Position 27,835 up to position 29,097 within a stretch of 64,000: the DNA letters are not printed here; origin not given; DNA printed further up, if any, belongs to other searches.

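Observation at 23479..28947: Two divergent Mch (methenyl-H4MPT cyclohydrolase)-like paralogs flanking a dehydrogenase complex in a Firmicute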

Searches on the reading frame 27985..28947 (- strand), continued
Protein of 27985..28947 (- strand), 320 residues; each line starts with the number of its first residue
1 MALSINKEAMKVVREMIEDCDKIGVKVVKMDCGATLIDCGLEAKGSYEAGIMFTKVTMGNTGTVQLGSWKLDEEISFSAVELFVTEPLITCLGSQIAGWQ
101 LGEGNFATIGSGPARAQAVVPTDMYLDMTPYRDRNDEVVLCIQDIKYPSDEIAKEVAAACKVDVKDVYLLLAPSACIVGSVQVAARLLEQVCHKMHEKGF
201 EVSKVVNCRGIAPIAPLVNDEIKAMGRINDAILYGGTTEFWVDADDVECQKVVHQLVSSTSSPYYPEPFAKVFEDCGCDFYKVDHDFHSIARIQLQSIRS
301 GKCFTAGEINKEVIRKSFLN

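Call 31: search_protein_families(library=pfam, proteins=[L012:4259-5758:-, L012:5860-6984:-, L012:7011-8243:-, L012:17026-18000:+, L013:7113-8348:-, L013:6099-7010:+, L013:15954-17933:+, L013:18022-19116:+, L014:7110-8336:-, L011:7093-8547:-], max_evalue=0.00001)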
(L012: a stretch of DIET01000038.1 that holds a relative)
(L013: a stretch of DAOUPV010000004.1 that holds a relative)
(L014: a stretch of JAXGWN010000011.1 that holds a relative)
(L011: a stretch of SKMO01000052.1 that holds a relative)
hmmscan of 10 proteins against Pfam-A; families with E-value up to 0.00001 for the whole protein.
L012:4259-5758:- (499 aa): 3 families
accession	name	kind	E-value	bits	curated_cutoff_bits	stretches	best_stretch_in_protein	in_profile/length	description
PF14821.11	Thr_synth_N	-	4.7e-24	84.8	25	1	3-79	2-79/79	Threonine synthase N terminus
PF00291.31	PALP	-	3.3e-13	50.1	35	1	102-346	28-245/295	Pyridoxal-phosphate dependent enzyme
PF24857.1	THR4_C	-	1.8e-08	34.9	27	1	401-452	1-53/85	Threonine synthase, C-terminal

L012:5860-6984:- (374 aa): 3 families
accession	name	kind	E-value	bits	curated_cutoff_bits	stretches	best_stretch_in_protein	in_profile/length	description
PF13377.12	Peripla_BP_3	-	1.3e-24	87.5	26.5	1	219-374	5-166/167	Periplasmic binding protein-like domain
PF00356.27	LacI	-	2.4e-16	59.7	27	1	46-90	2-46/46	Bacterial regulatory proteins, lacI family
PF00532.27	Peripla_BP_1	-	4.3e-11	43.3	22.2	1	101-371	1-279/281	Periplasmic binding proteins and sugar binding domain of LacI family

L012:7011-8243:- (410 aa): 1 family
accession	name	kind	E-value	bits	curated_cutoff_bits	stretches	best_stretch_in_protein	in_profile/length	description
PF00291.31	PALP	-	1.9e-45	155.9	35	1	59-382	6-295/295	Pyridoxal-phosphate dependent enzyme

L012:17026-18000:+ (324 aa): 2 families
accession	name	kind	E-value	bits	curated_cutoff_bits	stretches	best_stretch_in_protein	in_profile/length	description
PF23750.1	RsgI_M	-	3.5e-18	66.9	25.3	1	108-237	3-128/133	Anti-sigma factor RsgI-like central domain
PF12791.13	RsgI_N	-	1.7e-06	28.2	25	1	25-65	1-40/40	Anti-sigma factor N-terminus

L013:7113-8348:- (411 aa): 1 family
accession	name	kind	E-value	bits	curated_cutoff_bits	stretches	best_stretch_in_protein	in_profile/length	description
PF00291.31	PALP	-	1.9e-43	149.3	35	1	59-382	6-295/295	Pyridoxal-phosphate dependent enzyme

L013:6099-7010:+ (303 aa): 3 families
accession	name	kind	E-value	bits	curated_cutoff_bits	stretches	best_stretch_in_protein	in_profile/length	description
PF00892.27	EamA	-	1.1e-34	120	28.2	2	148-282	2-134/135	EamA-like transporter family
PF06800.18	Sugar_transport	-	5e-06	26.5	26.3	1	12-134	148-269/280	Sugar transport protein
PF03151.22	TPT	-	7e-06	26.1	30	0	22-203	23-203/291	Triose-phosphate Transporter family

L013:15954-17933:+ (659 aa): 8 families
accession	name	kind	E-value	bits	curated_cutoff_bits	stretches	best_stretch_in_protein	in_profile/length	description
PF13487.12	HD_5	-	7e-40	137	27.2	1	484-647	4-170/170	HD domain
PF00990.26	GGDEF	-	3.7e-33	115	23.8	1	325-468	2-155/161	Diguanylate cyclase, GGDEF domain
PF07694.17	5TM-5TMR_LYT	-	3.8e-23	82.4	24.6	1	29-188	8-168/169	5TMR of 5TMR-LYT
PF01966.28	HD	-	3.6e-21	76.1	22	1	497-616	4-116/116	HD domain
PF13426.13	PAS_9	-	1.3e-12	48.4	27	1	214-311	1-102/103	PAS domain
PF00989.32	PAS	-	4.6e-12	46.4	22.6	1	206-267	3-68/113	PAS fold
PF08448.16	PAS_4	-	2.6e-08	34.5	23.1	1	210-313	1-108/110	PAS fold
PF13188.13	PAS_8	-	5.5e-08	32.9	21.8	1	206-260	3-57/65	PAS domain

L013:18022-19116:+ (364 aa): 5 families
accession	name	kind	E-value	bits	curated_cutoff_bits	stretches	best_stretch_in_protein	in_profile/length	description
PF00294.29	PfkB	-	3.2e-45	155.2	25.8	1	60-346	4-297/302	pfkB family carbohydrate kinase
PF13412.12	HTH_24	-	1.1e-09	38.1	21.9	1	3-47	3-47/48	Winged helix-turn-helix DNA-binding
PF12802.13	MarR_2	-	1.2e-08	35.4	27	1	1-47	3-50/61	MarR family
PF08543.17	Phos_pyr_kin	-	4.3e-07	30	27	1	220-318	105-211/246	Phosphomethylpyrimidine kinase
PF08279.18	HTH_11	-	3.2e-06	27.4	25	0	4-48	1-46/55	HTH domain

L014:7110-8336:- (408 aa): 1 family
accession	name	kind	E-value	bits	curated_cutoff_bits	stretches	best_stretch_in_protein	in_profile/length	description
PF00291.31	PALP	-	1e-43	150.2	35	1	59-382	6-295/295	Pyridoxal-phosphate dependent enzyme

L011:7093-8547:- (484 aa): 1 family
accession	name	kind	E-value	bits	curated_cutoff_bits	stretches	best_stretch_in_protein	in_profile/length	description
PF00291.31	PALP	-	3.1e-46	158.5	35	1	135-458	6-295/295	Pyridoxal-phosphate dependent enzyme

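Call 32: search_protein_representatives(protein=window:27985-28947:-)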
Query: 320 residues. Proteins with E-value up to 0.001 (for the whole library): 1091; up to 1e-10: 624; up to 1e-30: 170. The best 150 are listed.
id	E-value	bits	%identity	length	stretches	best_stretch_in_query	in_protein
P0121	2.8e-106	371.9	50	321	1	4-320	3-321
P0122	2.2e-93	329.6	47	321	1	3-318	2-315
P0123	3.3e-69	250.1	41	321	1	3-319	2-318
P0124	1.2e-66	241.7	38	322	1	4-318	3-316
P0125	2.0e-66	241.0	59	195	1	3-195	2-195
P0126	1.2e-65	238.5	38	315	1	3-319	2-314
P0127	1.6e-65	238.1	37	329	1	3-319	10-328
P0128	2.4e-65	237.5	38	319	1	5-314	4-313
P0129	3.4e-65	237.0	42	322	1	3-318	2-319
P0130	5.3e-65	236.3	71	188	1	30-181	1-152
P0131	6.5e-65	236.0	36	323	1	3-316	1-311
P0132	3.2e-63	230.5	39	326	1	3-319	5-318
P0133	3.5e-61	223.8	37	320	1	3-319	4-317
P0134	7.3e-61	222.7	38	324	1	3-317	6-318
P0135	5.6e-60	219.8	38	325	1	4-315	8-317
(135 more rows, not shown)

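Call 35: search_protein_families(library=ncbifam, proteins=[L012:7011-8243:-, L005:219-1226:+, L005:1223-1948:+, L005:8497-8838:+, L001:16292-17704:+, L015:15244-15708:+], max_evalue=0.00001)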
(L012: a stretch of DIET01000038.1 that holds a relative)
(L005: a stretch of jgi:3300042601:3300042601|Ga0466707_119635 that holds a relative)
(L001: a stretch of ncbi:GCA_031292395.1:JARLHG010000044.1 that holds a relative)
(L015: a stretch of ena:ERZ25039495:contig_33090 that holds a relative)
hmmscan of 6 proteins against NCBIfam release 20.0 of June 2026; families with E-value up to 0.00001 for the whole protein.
L012:7011-8243:- (410 aa): 35 families (the best 25 are shown)
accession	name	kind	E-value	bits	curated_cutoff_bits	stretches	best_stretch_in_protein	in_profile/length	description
TIGR00263.1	trpB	equivalog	7.7e-176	584.8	392.45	1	11-393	1-383/385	tryptophan synthase subunit beta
NF010376.0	PRK13803.1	equivalog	1.2e-174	582.5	819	1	8-393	208-593/600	bifunctional phosphoribosylanthranilate isomerase/tryptophan synthase subunit beta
NF010375.0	PRK13802.1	equivalog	6e-125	417.9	1386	1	10-390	276-668/695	bifunctional indole-3-glycerol phosphate synthase/tryptophan synthase subunit beta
NF009057.0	PRK12391.1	equivalog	1.8e-52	178.4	366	1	37-390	61-421/441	TrpB-like pyridoxal phosphate-dependent enzyme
TIGR01415.1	trpB_rel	hypoth_equivalog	1.3e-51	175.7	518.85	1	37-390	49-411/419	TrpB-like pyridoxal phosphate-dependent enzyme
NF006390.0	PRK08639.1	equivalog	2.4e-16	59.7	421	1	49-264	15-214/418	threonine ammonia-lyase IlvA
TIGR01139.1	cysK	equivalog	1.2e-15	57.6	350.95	1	73-282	18-220/298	cysteine synthase A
TIGR01136.1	cysKM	subfamily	3.3e-14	53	344.15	1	56-267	4-203/299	cysteine synthase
TIGR02079.1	THD1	equivalog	5.5e-14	51.8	440.55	1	48-265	5-207/410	threonine ammonia-lyase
NF040741.1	ornith_OrtB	equivalog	7.5e-14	51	550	1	66-245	72-242/464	2-amino-4-oxopentanoate thiolase subunit OrtB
NF005292.0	PRK06815.1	equivalog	2e-13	50.1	371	1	59-263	20-205/320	threonine/serine dehydratase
NF006094.0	PRK08246.1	subfamily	2e-12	47.1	331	1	61-264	24-202/310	serine/threonine dehydratase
NF008735.0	PRK11761.1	equivalog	3.3e-12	46.3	413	1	53-262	6-202/296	cysteine synthase CysM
NF007989.0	PRK10717.1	equivalog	3.3e-12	46.1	387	0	63-166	17-119/334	cysteine synthase A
NF052482.1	sulfolyase_CuyA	equivalog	5e-12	45.3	450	1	55-192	10-155/332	D-cysteate sulfo-lyase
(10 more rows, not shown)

L005:219-1226:+ (335 aa): 1 family
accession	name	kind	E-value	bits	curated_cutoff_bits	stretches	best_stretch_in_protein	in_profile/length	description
TIGR03120.1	one_C_mch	equivalog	1.8e-59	201.4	228.8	1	12-326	1-312/313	methenyltetrahydromethanopterin cyclohydrolase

L005:1223-1948:+ (241 aa): 0 families

L005:8497-8838:+ (113 aa): 1 family
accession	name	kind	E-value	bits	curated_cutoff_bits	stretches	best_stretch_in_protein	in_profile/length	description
TIGR03792.1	TIGR03792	hypoth_equivalog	7.9e-14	51.3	45.75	1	12-90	2-80/90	TIGR03792 family protein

L001:16292-17704:+ (470 aa): 43 families (the best 25 are shown)
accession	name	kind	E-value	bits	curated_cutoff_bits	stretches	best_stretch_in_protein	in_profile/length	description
NF004701.0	PRK06038.1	equivalog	5.9e-94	315.2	609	1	2-452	2-430/432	N-ethylammeline chlorohydrolase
NF006549.0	PRK09045.1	equivalog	2.3e-93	313.3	540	1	1-449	5-440/444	TRZ/ATZ family hydrolase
NF005557.0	PRK07228.1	equivalog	1.1e-91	307.8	522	1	6-453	3-442/445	5'-deoxyadenosine deaminase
NF006055.0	PRK08203.1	equivalog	7e-83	278.7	532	1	6-451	7-453/455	8-oxoguanine deaminase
NF006252.0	PRK08393.1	equivalog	1.6e-77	261.3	617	1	6-445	3-420/424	N-ethylammeline chlorohydrolase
NF009059.0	PRK12393.1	equivalog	3.3e-75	253.6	543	1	19-451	22-458/460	amidohydrolase family protein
NF004995.0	PRK06380.1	subfamily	1.4e-72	245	567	1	6-438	3-413/418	metal-dependent hydrolase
NF006056.0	PRK08204.1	subfamily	7.9e-71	239.1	391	1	6-453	5-445/449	hypothetical protein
NF005211.0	PRK06687.1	equivalog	2.5e-58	197.8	703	1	9-432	5-417/419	TRZ/ATZ family protein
NF012037.0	PRK15493.1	equivalog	2.9e-57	194.4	779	1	9-441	6-426/435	bifunctional S-methyl-5'-thioadenosine deaminase/S-adenosylhomocysteine deaminase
NF005540.0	PRK07203.1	equivalog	7.2e-54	183.1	444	1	6-452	2-442/444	putative aminohydrolase SsnA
TIGR03314.1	Se_ssnA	subfamily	1.2e-51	176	455.5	1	6-452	1-441/441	putative selenium metabolism protein SsnA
TIGR02967.1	guan_deamin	equivalog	9.4e-45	153.3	375.4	1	21-391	2-364/401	guanine deaminase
NF006681.0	PRK09229.1-2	equivalog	3.7e-44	151.2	362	1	24-436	20-437/451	formimidoylglutamate deiminase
NF006679.0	PRK09228.1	subfamily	5.7e-41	140.7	351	1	17-391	23-389/433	guanine deaminase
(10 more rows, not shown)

L015:15244-15708:+ (154 aa): 1 family
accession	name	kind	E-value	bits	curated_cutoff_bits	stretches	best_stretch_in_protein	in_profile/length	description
TIGR00027.1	mthyl_TIGR00027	subfamily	8.9e-14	51.5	93.55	1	2-134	109-257/259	SAM-dependent methyltransferase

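Call 46: find_encoding_contigs(protein=P0122, flank=10000, max_places=2)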
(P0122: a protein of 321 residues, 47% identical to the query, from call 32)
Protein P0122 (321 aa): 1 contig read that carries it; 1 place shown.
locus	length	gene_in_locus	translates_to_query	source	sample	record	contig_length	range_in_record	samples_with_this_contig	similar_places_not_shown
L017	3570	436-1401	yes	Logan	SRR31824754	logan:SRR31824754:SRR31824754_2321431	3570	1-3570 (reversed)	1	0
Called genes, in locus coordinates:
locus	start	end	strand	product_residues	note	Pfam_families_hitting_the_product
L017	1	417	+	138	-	?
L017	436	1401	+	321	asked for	PF02289:MCH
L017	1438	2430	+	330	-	PF00676:E1_dh, PF00456:Transketolase_N (weak), PF02775:TPP_enzyme_C (weak), PF13292:DXP_synthase_N (weak)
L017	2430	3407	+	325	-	PF02779:Transket_pyr, PF02780:Transketolase_C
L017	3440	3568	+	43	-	?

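Call 47: find_encoding_contigs(protein=P0123, flank=10000, max_places=2)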
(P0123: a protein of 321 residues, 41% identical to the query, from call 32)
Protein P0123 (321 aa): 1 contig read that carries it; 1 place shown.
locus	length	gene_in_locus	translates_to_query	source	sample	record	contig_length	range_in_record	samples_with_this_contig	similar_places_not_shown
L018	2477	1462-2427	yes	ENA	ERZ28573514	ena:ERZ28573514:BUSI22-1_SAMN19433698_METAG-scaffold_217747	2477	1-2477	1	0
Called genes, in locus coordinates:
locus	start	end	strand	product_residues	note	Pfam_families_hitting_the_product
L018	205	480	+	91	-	PF00364:Biotin_lipoyl, PF25973:BSH_CzcB (faint), PF25984:BSH_YknX (faint), PF25997:BSH_YhbJ (weak), PF25917:BSH_RND (weak), PF25919:BSH_CusB (faint)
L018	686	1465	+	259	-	PF00106:adh_short, PF08659:KR, PF13561:adh_short_C2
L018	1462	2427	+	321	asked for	PF02289:MCH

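Call 49: find_encoding_contigs(protein=P0129, flank=10000, max_places=2)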
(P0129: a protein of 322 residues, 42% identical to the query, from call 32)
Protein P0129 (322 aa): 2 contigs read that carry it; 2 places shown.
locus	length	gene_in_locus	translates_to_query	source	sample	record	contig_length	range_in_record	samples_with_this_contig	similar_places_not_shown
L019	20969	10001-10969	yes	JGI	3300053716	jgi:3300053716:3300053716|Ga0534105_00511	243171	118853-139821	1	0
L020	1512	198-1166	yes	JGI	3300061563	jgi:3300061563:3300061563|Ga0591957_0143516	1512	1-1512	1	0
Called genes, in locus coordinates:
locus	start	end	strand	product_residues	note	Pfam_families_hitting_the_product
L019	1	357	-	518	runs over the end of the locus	PF00005:ABC_tran, PF13304:AAA_21 (faint), PF00005:ABC_tran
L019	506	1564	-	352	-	PF02608:Bmp, PF13407:Peripla_BP_4 (weak)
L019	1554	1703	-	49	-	-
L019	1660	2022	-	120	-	-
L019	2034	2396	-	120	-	PF03358:FMN_red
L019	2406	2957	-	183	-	PF02779:Transket_pyr (faint), PF02780:Transketolase_C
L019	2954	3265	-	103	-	PF02779:Transket_pyr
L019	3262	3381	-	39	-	-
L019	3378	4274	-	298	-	PF00676:E1_dh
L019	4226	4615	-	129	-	-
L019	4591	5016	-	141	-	PF03600:CitMHS, PF00939:Na_sulph_symp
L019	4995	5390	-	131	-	PF00939:Na_sulph_symp (weak), PF03600:CitMHS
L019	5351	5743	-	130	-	PF00939:Na_sulph_symp (weak), PF03600:CitMHS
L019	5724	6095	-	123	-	-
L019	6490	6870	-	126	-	PF07702:UTRA (weak)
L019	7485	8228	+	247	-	PF00392:GntR, PF07702:UTRA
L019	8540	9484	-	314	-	PF00389:2-Hacid_dh, PF02826:2-Hacid_dh_C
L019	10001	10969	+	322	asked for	PF02289:MCH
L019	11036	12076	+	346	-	PF02608:Bmp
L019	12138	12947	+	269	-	PF02653:BPD_transp_2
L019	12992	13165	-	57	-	-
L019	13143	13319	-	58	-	-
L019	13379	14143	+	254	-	PF02653:BPD_transp_2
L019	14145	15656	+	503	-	PF00005:ABC_tran, PF13304:AAA_21 (faint), PF00005:ABC_tran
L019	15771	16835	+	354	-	PF02152:FolB, PF04199:Cyclase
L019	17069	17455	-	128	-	PF02152:FolB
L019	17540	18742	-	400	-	PF00108:Thiolase_N, PF02803:Thiolase_C, PF22691:Thiolase_C_1 (faint)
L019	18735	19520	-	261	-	PF00378:ECH_1, PF16113:ECH_2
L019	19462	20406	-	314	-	PF02737:3HCDH_N, PF00725:3HCDH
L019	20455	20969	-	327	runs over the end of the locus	PF02779:Transket_pyr, PF02780:Transketolase_C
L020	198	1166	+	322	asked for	PF02289:MCH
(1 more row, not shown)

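Call 50: find_encoding_contigs(protein=P0124, flank=10000, max_places=2)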
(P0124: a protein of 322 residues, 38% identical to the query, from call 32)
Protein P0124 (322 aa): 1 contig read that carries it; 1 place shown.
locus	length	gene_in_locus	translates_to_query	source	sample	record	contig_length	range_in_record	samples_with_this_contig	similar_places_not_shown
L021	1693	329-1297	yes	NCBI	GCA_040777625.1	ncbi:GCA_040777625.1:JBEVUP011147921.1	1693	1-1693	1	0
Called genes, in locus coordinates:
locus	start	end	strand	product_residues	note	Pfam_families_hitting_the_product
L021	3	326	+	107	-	?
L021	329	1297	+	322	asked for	PF02289:MCH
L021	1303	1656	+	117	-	PF03992:ABM (weak)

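Call 51: find_encoding_contigs(protein=P0126, flank=10000, max_places=2)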
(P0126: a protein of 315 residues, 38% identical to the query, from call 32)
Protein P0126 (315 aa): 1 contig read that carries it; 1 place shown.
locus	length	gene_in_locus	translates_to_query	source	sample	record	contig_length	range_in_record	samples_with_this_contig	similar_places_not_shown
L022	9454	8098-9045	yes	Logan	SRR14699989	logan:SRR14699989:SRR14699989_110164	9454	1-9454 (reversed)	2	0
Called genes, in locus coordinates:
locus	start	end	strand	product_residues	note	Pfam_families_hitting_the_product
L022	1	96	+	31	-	?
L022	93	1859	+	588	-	PF02730:AFOR_N, PF01314:AFOR_C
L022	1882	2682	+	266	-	PF02361:CbiQ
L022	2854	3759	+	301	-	PF02463:SMC_N (weak), PF00005:ABC_tran, PF13304:AAA_21 (weak)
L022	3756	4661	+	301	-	PF13555:AAA_29 (faint), PF00005:ABC_tran, PF13304:AAA_21 (faint)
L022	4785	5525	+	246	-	PF07155:ECF-ribofla_trS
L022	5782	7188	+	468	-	PF01979:Amidohydro_1, PF07969:Amidohydro_3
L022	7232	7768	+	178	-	PF01381:HTH_3, PF12844:HTH_19, PF13443:HTH_26 (weak), PF07883:Cupin_2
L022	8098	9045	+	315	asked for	PF02289:MCH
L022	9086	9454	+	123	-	?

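Call 54: search_protein_families(library=ncbifam, proteins=[L022:4785-5525:+, L019:15771-16835:+, L019:17069-17455:-, L022:5782-7188:+, L019:11036-12076:+, L021:1303-1656:+], max_evalue=0.001)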
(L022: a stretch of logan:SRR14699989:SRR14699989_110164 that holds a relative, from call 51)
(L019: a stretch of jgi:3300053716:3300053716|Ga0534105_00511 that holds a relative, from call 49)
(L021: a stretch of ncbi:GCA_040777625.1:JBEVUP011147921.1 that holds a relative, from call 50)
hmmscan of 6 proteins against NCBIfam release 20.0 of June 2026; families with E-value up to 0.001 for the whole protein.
L022:4785-5525:+ (246 aa): 1 family
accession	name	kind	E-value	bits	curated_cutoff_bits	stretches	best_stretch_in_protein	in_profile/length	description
NF010182.0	PRK13661.1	equivalog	0.00041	20.2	99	1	19-99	11-93/183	ECF-type riboflavin transporter substrate-binding protein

L019:15771-16835:+ (354 aa): 5 families
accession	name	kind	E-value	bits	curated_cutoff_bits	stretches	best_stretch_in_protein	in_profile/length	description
TIGR00525.1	folB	equivalog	3.3e-23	82.4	72.15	1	7-117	3-115/116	dihydroneopterin aldolase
TIGR00526.1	folB_dom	domain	3.7e-14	52.9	45.05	1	6-117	3-116/122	FolB domain-containing protein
TIGR03035.1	trp_arylform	equivalog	4.9e-12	46.2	223.05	1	176-348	38-202/206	arylformamidase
NF008614.0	PRK11593.1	equivalog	0.00035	20.9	184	0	23-103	21-101/119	bifunctional dihydroneopterin aldolase/7,8-dihydroneopterin epimerase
NF008418.0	PRK11245.1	equivalog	0.00056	20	152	1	20-101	22-103/121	dihydroneopterin triphosphate 2'-epimerase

L019:17069-17455:- (128 aa): 4 families
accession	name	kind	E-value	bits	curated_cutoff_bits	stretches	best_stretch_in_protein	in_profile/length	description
TIGR00525.1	folB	equivalog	8e-29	100.5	72.15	1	10-121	3-115/116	dihydroneopterin aldolase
TIGR00526.1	folB_dom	domain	1.8e-22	79.8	45.05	1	7-124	1-119/122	FolB domain-containing protein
NF008614.0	PRK11593.1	equivalog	3.3e-10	40.4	184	1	8-106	2-100/119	bifunctional dihydroneopterin aldolase/7,8-dihydroneopterin epimerase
NF008418.0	PRK11245.1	equivalog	8.7e-06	25.8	152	1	6-106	4-104/121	dihydroneopterin triphosphate 2'-epimerase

L022:5782-7188:+ (468 aa): 51 families (the best 25 are shown)
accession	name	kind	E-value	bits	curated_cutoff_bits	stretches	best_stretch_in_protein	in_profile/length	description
NF004701.0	PRK06038.1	equivalog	2.5e-107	359.3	609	1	56-459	41-430/432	N-ethylammeline chlorohydrolase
NF005557.0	PRK07228.1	equivalog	1.4e-100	337.1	522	1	2-459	2-441/445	5'-deoxyadenosine deaminase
NF006252.0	PRK08393.1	equivalog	1.4e-99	334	617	1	1-451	1-419/424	N-ethylammeline chlorohydrolase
NF006549.0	PRK09045.1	equivalog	4.3e-89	299.1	540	1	58-450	53-434/444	TRZ/ATZ family hydrolase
NF004995.0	PRK06380.1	subfamily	1.3e-79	268.2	567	1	1-443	1-411/418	metal-dependent hydrolase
NF006055.0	PRK08203.1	equivalog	1.4e-70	238.1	532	1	3-456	6-451/455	8-oxoguanine deaminase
NF012037.0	PRK15493.1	equivalog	2.6e-62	211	779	1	56-448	43-426/435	bifunctional S-methyl-5'-thioadenosine deaminase/S-adenosylhomocysteine deaminase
NF005211.0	PRK06687.1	equivalog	3.2e-59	200.8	703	1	58-437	44-415/419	TRZ/ATZ family protein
NF009059.0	PRK12393.1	equivalog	4.7e-57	193.7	543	1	60-457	50-457/460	amidohydrolase family protein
NF005540.0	PRK07203.1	equivalog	7.7e-56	189.6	444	1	3-455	2-438/444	putative aminohydrolase SsnA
NF006056.0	PRK08204.1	subfamily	1.8e-54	185.3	391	1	3-460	5-445/449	hypothetical protein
TIGR03314.1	Se_ssnA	subfamily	1.3e-51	175.8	455.5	1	4-454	2-436/441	putative selenium metabolism protein SsnA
NF004801.0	PRK06151.1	subfamily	1.9e-45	155.6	416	1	188-451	191-458/491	chlorohydrolase family protein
NF006681.0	PRK09229.1-2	equivalog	5.8e-44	150.6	362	1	65-450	47-445/451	formimidoylglutamate deiminase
TIGR02967.1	guan_deamin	equivalog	2.1e-41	142.2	375.4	1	59-400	32-366/401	guanine deaminase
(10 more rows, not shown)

L019:11036-12076:+ (346 aa): 1 family
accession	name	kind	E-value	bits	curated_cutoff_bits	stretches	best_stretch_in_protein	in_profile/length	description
NF047927.1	ABC_BMP_B6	equivalog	3.5e-29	102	400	1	45-335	4-298/314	putative B6 ABC transporter substrate-binding protein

L021:1303-1656:+ (117 aa): 1 family
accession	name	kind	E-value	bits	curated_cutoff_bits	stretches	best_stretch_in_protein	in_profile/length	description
TIGR03792.1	TIGR03792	hypoth_equivalog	5.3e-25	87.1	45.75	1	10-97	2-89/90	TIGR03792 family protein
